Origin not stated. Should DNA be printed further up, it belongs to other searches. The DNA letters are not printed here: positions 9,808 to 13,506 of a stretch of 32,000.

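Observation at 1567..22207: Two tandem minor-pilin + giant PilY1 modules with a separating terminator, next to a sigma-54 two-component pair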

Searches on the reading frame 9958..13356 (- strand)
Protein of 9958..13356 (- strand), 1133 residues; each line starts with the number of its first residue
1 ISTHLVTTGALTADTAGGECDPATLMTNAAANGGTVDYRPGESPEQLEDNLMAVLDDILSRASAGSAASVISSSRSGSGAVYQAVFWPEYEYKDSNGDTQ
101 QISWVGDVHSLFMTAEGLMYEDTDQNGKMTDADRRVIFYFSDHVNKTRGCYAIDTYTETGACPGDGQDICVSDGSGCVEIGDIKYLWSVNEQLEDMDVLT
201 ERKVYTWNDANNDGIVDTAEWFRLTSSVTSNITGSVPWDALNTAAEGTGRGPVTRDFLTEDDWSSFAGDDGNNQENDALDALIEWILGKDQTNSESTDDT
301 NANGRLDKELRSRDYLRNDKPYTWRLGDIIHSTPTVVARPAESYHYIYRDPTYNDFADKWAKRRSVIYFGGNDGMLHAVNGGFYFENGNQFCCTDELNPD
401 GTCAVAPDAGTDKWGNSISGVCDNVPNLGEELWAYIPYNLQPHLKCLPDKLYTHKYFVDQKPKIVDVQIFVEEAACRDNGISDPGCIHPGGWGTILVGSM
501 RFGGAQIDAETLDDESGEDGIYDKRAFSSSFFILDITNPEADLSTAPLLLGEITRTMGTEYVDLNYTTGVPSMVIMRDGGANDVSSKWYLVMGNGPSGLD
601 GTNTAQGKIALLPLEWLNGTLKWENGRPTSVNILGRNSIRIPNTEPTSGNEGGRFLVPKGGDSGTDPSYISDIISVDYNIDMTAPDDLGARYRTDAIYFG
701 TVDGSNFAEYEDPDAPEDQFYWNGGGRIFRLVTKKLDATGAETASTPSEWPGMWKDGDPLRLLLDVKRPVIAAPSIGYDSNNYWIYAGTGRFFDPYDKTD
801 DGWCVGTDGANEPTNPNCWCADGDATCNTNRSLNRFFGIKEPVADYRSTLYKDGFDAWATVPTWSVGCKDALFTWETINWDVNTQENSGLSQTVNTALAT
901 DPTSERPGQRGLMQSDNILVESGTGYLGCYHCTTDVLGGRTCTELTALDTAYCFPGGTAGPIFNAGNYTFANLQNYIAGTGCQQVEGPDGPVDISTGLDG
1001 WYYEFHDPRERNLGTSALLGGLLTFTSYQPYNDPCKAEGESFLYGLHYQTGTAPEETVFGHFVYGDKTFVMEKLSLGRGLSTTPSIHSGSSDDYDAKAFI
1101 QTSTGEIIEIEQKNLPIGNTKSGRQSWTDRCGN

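Call 71: predict_structure(alignment_id=A2)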
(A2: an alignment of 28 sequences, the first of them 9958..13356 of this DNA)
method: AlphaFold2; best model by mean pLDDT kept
length: 1133 residues; sequences in the alignment: 28
mean_pLDDT: 77.5   pTM: 0.83
mean pLDDT of the five models: 77.5, 76.2, 75.2, 72.3, 71.4
residues with pLDDT >= 90: 232; 70-90: 593; 50-70: 254; < 50: 54
segments of 3 or more residues with pLDDT < 50: 59-70, 809-814, 821-828, 895-898, 1120-1133
pLDDT, mean of each block of 10 residues (from residue 1): 62 57 71 67 68 57 41 58 64 53 68 78 89 83 73 80 78 73 85 82 88 86 75 68 82 88 88 86 88 82 85 70 65 69 72 87 85 83 87 90 91 83 89 89 84 60 88 91 90 88 70 63 76 88 73 85 83 88 88 86 89 93 90 90 92 90 72 84 64 89 87 71 89 81 88 83 90 86 90 79 61 51 48 88 70 55 57 68 78 54 70 92 89 65 80 76 81 87 74 82 87 85 88 67 91 86 86 80 66 66 67 69 43 36
secondary structure, 60 per line:
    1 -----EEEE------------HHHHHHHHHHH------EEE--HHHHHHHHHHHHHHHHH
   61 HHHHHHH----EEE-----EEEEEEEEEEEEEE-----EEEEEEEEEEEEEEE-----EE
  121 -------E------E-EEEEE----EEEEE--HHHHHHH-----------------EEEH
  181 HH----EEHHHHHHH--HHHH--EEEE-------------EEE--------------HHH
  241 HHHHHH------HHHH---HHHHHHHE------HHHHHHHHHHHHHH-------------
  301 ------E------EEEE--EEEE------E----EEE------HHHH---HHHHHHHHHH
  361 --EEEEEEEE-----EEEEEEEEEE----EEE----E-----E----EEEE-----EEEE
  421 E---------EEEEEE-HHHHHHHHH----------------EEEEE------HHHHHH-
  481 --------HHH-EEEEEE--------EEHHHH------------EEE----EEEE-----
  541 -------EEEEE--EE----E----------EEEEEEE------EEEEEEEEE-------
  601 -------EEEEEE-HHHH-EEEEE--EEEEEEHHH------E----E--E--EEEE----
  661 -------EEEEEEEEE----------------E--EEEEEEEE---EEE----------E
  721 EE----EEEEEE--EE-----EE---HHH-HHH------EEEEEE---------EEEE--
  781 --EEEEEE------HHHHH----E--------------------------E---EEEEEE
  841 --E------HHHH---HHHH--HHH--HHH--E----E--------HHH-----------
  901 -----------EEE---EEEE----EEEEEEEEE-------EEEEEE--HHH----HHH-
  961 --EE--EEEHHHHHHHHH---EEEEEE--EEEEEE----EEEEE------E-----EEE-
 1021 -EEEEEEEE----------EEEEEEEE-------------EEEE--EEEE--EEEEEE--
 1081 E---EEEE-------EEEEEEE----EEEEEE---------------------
elements in order (helices of 4 or more, strands of 3 or more residues): E6-9 H22-32 E39-41 H44-67 E72-74 E80-93 E99-113 E137-141 E146-150 H153-159 E177-179 H189-195 H198-201 E204-207 E221-223 H238-246 H253-256 H260-266 H274-287 E314-317 E320-323 E335-337 H344-347 H351-360 E363-370 E376-385 E390-392 E408-411 E417-421 E431-436 H438-446 E463-467 H474-479 E493-498 H509-512 E525-527 E532-535 E548-552 E572-578 E585-593 E608-613 H615-618 E620-624 E627-632 E653-656 E668-676 E696-703 E707-709 E720-722 E727-732 E760-765 E775-778 E783-788 H795-799 E835-840 H850-853 H857-860 E912-914 E918-921 E926-934 E942-947 E967-969 H970-978 E982-987 E990-995 E1000-1004 E1017-1019 E1022-1029 E1040-1047 E1061-1064 E1067-1070 E1073-1078 E1085-1088 E1096-1102 E1107-1112

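Call 75: fold_search(model_id=the predicted structure, library=pdb)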
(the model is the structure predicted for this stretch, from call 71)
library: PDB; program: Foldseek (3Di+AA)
matches with E <= 10: 285; with E <= 0.001: 2
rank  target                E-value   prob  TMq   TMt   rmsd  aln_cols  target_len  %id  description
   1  3hx6_B                1.5e-14  1.00  0.30  0.63   8.2       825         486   16  Crystal structure of Pseudomonas aeruginosa PilY1 C-terminal domain (released 2010-01-26)
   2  3hx6_A                9.1e-14  1.00  0.30  0.62   8.3       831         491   16  Crystal structure of Pseudomonas aeruginosa PilY1 C-terminal domain (released 2010-01-26)
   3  7b92_A                1.9e-03  0.28  0.11  0.14  23.0       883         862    8  Structure of a minimal SF3B core in complex with sudemycin D6 (form II) (released 2021-08-04)
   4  8tvi_A                1.1e-02  0.21  0.11  0.17  18.6       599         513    8  Langya Virus G glycoprotein (LayV G) with stabilizing mutations (released 2024-05-01)
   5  6sup                  1.1e-02  0.03  0.08  0.06  27.9      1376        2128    8  Crystal Structure of TcdB2-TccC3-Cdc42 (released 2019-12-04)
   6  5y2z_H                2.2e-02  0.13  0.07  0.18  19.9       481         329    8  Crystal structure of human LGI1 EPTP-ADAM22 complex (released 2018-05-02)
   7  5es4_C                2.7e-02  0.06  0.08  0.10  28.4       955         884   10  RE-REFINEMENT OF INTEGRIN ALPHAXBETA2 ECTODOMAIN IN THE CLOSED/BENT CONFORMATION (released 2016-03-02)
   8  3wpv_A                2.9e-02  0.18  0.10  0.17  19.4       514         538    9  Microbacterium saccharophilum K-1 beta-fructofuranosidase mutant T47S/F447V/F470Y/P500S (released 2014-03-12)
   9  5ho2                  2.9e-02  0.18  0.14  0.19  20.5       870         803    8  Crystal structure of AbnA (open conformation), a GH43 extracellular arabinanase from Geobacillus stearothermophilus (released 2017-02-01)
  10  3wpy_A                3.1e-02  0.25  0.12  0.20  18.5       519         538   10  Microbacterium saccharophilum K-1 beta-fructofuranosidase mutant T47S/S200T/F447V/P500S (released 2014-03-12)
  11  5xm3_A                3.8e-02  0.10  0.10  0.16  20.9       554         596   12  Crystal Structure of Methanol dehydrogenase from Methylophaga aminisulfidivorans (released 2018-03-21)
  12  7o6z_A                4.4e-02  0.11  0.11  0.17  16.8       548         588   10  Structure of a neodymium-containing, XoxF1-type methanol dehydrogenase (released 2021-09-01)
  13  7evo_3                4.6e-02  0.09  0.11  0.11  24.2       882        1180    8  The cryo-EM structure of the human 17S U2 snRNP (released 2022-08-03)
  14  6h6e_F                5.6e-02  0.02  0.06  0.05  32.5      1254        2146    8  PTC3 holotoxin complex from Photorhabdus luminecens in prepore state (TcdA1, TcdB2, TccC3) (released 2018-10-03)
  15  7vf3_A                6.6e-02  0.20  0.13  0.25  19.5       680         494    7  Plexin B1 extracellular fragment in complex with lasso-grafted PB1m7 peptide (released 2022-08-17)
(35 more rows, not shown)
